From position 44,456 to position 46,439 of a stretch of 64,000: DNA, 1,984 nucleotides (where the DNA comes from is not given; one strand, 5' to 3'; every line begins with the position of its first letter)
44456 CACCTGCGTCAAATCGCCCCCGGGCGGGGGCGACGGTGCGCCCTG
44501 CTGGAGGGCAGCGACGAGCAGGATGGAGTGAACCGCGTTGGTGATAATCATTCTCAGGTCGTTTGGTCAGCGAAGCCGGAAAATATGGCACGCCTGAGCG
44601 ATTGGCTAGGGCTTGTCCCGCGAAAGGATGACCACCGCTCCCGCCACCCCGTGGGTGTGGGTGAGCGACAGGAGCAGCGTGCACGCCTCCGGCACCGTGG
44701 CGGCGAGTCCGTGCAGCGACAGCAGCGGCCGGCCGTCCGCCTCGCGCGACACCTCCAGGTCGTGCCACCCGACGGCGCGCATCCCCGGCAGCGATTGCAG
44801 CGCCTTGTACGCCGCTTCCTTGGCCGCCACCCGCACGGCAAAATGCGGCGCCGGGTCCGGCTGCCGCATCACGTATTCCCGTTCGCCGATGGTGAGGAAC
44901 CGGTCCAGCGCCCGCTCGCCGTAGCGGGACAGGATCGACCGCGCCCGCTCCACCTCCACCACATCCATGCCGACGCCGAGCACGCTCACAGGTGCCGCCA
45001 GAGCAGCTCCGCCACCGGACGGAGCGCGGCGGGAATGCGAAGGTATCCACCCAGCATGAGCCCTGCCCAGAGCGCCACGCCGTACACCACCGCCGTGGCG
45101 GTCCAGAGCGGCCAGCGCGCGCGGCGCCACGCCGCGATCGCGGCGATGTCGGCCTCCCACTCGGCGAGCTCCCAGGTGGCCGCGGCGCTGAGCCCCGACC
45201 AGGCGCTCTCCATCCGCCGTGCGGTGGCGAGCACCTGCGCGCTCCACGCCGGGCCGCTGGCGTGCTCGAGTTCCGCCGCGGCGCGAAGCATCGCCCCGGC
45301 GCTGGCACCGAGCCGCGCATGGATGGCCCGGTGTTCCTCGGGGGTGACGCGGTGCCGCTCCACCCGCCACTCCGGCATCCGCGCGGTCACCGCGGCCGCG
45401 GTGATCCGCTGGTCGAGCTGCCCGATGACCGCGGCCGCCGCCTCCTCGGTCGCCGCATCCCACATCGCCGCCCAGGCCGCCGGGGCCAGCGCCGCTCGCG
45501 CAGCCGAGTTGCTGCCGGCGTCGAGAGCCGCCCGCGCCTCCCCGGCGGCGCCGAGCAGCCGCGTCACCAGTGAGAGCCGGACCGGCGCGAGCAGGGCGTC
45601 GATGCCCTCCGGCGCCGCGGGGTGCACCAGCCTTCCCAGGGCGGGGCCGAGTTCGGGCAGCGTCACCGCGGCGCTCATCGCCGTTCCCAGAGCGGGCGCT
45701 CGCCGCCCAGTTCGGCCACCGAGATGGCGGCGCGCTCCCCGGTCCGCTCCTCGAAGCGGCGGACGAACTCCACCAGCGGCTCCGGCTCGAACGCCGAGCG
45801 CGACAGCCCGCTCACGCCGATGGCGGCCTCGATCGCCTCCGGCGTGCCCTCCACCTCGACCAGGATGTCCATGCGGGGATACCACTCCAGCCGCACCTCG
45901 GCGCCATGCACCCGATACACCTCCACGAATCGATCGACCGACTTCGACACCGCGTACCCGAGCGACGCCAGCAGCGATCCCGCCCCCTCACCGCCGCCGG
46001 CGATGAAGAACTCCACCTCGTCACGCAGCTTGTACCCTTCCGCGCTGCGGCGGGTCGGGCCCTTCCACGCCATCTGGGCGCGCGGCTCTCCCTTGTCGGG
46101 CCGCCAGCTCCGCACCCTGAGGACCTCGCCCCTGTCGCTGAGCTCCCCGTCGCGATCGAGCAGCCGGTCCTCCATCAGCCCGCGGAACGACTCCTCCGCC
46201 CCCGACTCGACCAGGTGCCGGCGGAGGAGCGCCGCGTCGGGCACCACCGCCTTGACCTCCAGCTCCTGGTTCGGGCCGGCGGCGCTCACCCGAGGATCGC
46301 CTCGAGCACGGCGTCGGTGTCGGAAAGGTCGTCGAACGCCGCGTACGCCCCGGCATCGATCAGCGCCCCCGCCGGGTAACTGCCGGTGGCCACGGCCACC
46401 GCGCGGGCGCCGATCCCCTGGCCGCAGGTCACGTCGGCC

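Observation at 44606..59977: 15-kb, 11-gene overlap-linked chain tying TamA/TamB to lipid, cell-wall and signalling functions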

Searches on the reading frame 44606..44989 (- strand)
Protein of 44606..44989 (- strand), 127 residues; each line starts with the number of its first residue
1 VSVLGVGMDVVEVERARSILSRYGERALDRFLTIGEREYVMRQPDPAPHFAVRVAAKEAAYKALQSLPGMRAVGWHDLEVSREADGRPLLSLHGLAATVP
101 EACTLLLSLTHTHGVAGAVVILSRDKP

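Call 6: search_protein_families(library=pfam, proteins=[window:44606-44989:-], max_evalue=0.01)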
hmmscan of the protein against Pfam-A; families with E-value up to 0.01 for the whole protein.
window:44606-44989:- (127 aa): 1 family
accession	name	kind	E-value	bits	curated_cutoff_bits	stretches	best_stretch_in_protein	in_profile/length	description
PF01648.25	ACPS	-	2.6e-15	56.9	25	1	5-97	1-93/111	4'-phosphopantetheinyl transferase superfamily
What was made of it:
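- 44606..44989 (-): Holo-ACP synthase AcpS, 127 aa. PF01648 (call 6).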

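Call 16: search_protein_families(library=ncbifam, proteins=[window:44606-44989:-], max_evalue=0.001)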
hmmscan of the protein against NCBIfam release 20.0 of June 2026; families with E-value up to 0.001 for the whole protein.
window:44606-44989:- (127 aa): 12 families
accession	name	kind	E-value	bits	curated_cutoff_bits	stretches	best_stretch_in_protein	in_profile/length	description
NF011254.0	PRK14660.1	equivalog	1.5e-27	96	195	1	3-122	2-123/125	holo-[acyl-carrier-protein] synthase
NF011256.0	PRK14662.1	equivalog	3.9e-22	78.9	150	1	3-124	2-119/123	4'-phosphopantetheinyl transferase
NF011251.0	PRK14657.1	equivalog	1.4e-21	76.8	165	1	3-123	2-122/123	holo-[acyl-carrier-protein] synthase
NF011250.0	PRK14656.1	equivalog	2.6e-20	72.8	175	1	3-124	2-125/126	holo-[acyl-carrier-protein] synthase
NF000832.0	PRK00070.3-2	equivalog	3.5e-20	72.5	107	1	3-122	2-114/116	holo-ACP synthase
TIGR00556.1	pantethn_trn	domain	1.5e-19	70.4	45.35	1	3-124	2-127/128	phosphopantetheine--protein transferase domain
NF011257.0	PRK14663.1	equivalog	3.2e-19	69.1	186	1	5-124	2-119/123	holo-[acyl-carrier-protein] synthase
TIGR00516.1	acpS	equivalog_domain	2.4e-18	66.6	59.8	1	3-124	2-122/125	holo-ACP synthase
NF000831.0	PRK00070.3-1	equivalog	1.3e-17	64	124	1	1-124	1-129/130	holo-ACP synthase AcpS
NF011253.0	PRK14659.1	equivalog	8e-13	49.1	156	1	3-123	2-120/123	holo-[acyl-carrier-protein] synthase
NF011255.0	PRK14661.1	equivalog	2.7e-07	30.6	209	1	3-125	2-110/169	holo-[acyl-carrier-protein] synthase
NF000835.0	PRK00070.4-1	equivalog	4e-06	27.1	128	1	3-67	2-68/115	holo-ACP synthase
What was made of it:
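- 44606..44989 (-): TIGR00516 66.6 bits, above its 59.8 cut-off (call 16).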

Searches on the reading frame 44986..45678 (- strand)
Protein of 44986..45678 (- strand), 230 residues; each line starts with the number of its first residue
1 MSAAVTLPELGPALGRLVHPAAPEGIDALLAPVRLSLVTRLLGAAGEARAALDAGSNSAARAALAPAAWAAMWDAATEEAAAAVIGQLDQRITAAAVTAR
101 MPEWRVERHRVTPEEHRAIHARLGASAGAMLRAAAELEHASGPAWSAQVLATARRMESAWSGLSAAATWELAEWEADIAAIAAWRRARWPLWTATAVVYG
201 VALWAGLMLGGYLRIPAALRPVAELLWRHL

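Call 6: search_protein_families(library=pfam, proteins=[window:44986-45678:-], max_evalue=0.01)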
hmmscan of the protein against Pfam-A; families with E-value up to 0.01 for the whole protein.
window:44986-45678:- (230 aa): 0 families

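Call 16: search_protein_families(library=ncbifam, proteins=[window:44986-45678:-], max_evalue=0.001)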
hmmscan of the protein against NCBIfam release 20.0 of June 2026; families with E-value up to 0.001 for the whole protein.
window:44986-45678:- (230 aa): 0 families

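Call 52: search_solved_structures(query=window:44986-45678:-, max_evalue=1)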
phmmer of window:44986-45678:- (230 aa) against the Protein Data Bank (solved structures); distinct sequences matched with E-value up to 1: 1.
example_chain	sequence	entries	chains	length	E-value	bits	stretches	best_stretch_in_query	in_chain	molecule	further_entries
4v7e_Cs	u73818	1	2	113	0.072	16.3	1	24-83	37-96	Acidic ribosomal protein P2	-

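Call 59: search_solved_structures(query=A4, max_evalue=1)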
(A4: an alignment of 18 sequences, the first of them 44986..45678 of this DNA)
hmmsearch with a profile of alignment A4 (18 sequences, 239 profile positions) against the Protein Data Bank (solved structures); distinct sequences matched with E-value up to 1: 3.
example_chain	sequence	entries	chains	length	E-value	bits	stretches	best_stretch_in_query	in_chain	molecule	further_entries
8vvn_C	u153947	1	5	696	0.032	17.1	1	84-177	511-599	MotA/TolQ/ExbB proton channel domain-containing protein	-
6thk_A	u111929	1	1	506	0.14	15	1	42-211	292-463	Pyocin S5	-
4y6c_A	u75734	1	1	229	0.89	12.4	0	44-72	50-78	ANSERINA PUTATIVE KINESIN LIGHT chain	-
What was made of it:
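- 44986..45678 (-): Ala-rich, all-helical 230-aa protein with one C-terminal hydrophobic segment ('TA'). No known family. No Pfam, NCBIfam or PDB match (calls 6, 16, 52, 59).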

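Call 70: predict_structure(protein=window:44986-45678:-)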
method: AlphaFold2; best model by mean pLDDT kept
length: 230 residues; sequences in the alignment: 1
mean_pLDDT: 48.1   pTM: 0.34
mean pLDDT of the five models: 48.1, 47.7, 46.7, 46.7, 41.6
residues with pLDDT >= 90: 4; 70-90: 19; 50-70: 60; < 50: 147
segments of 3 or more residues with pLDDT < 50: 1-23, 88-111, 137-139, 141-146, 156-216, 218-230
pLDDT, mean of each block of 10 residues (from residue 1): 33 39 47 61 74 86 63 55 52 42 37 55 50 49 48 48 39 39 37 34 39 40 40
secondary structure, 60 per line:
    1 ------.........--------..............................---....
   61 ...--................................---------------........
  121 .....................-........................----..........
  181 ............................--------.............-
elements in order: H7-15 H24-53 H57-63 H66-97 H113-141 H143-166 H171-208 H217-229
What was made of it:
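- Tried and rejected: The single-sequence model is unusable (pLDDT 48; call 70), so no fold search was run.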

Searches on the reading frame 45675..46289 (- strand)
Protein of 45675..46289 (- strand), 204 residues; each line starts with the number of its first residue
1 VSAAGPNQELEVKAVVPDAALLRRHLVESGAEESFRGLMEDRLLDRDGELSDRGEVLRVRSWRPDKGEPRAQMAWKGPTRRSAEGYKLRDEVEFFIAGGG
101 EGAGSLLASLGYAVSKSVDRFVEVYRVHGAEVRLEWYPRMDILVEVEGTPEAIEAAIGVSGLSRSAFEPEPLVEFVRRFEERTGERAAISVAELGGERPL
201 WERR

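Call 6: search_protein_families(library=pfam, proteins=[window:45675-46289:-], max_evalue=0.01)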
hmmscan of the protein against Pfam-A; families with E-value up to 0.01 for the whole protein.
window:45675-46289:- (204 aa): 1 family
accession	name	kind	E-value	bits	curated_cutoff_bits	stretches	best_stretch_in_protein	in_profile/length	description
PF01928.26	CYTH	-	0.003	17.8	23.2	1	7-136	1-132/179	CYTH domain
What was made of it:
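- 45675..46289 (-): CYTH / triphosphate-tunnel metalloenzyme (ExExK motif), 204 aa. A variable element. Pfam 0.003, below cut-off (call 6).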

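Call 16: search_protein_families(library=ncbifam, proteins=[window:45675-46289:-], max_evalue=0.001)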
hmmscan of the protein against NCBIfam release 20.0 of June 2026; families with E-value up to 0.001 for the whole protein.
window:45675-46289:- (204 aa): 0 families

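Call 50: search_solved_structures(query=window:45675-46289:-, max_evalue=0.01)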
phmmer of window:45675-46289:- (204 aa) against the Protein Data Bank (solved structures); distinct sequences matched with E-value up to 0.01: 0.

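Call 58: search_solved_structures(query=A3, max_evalue=0.1)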
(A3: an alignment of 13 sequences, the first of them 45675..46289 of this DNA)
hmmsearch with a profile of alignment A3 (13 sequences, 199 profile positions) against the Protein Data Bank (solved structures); distinct sequences matched with E-value up to 0.1: 7.
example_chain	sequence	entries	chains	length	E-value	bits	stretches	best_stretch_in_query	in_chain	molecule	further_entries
7ns8_A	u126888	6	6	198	1.2e-09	41.2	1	44-146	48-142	Triphosphate tunnel metalloenzyme Saci_0718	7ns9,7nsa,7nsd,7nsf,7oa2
2een_A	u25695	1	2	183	3.1e-09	39.8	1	44-143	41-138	Hypothetical protein PH1819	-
4ob1_A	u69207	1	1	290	3.5e-05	26.5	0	82-121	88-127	Cobalt-containing nitrile hydratase subunit alpha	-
3n0y_A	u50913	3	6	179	0.037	16.7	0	4-128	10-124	Adenylate cyclase 2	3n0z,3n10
5a60_A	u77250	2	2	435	0.04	16.6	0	1-93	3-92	INORGANIC TRIPHOSPHATASE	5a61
2fjt_A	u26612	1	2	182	0.05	16.2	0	4-128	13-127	Adenylyl cyclase class IV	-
3uz0_A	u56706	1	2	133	0.087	15.4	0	125-164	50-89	Stage III sporulation protein AH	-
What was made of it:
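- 45675..46289 (-): The orthologue profile hits Saci_0718 at 1e-9 and PH1819 at 3e-9 (call 58).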

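Call 60: search_protein_families(library=pfam, alignment_id=A3, max_evalue=0.01)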
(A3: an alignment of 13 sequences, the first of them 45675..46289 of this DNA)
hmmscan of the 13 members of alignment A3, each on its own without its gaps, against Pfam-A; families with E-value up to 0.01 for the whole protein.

A. member 1, window:45675-46289:- (204 aa): 1 family
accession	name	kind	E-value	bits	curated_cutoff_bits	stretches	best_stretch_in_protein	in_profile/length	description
PF01928.26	CYTH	-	0.003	17.8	23.2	1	7-136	1-132/179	CYTH domain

B. families by the number of members that match (of 13 scanned): 1 family
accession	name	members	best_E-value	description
PF01928.26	CYTH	8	8.3e-07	CYTH domain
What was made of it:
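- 45675..46289 (-): 8 of 13 orthologues hit CYTH, best 8e-7 (call 60).
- On CYTH / triphosphate tunnel metalloenzyme: However, 8 of 13 orthologues hit CYTH (call 60), and the orthologue profile hits TTM structures at 1e-9 (call 58).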
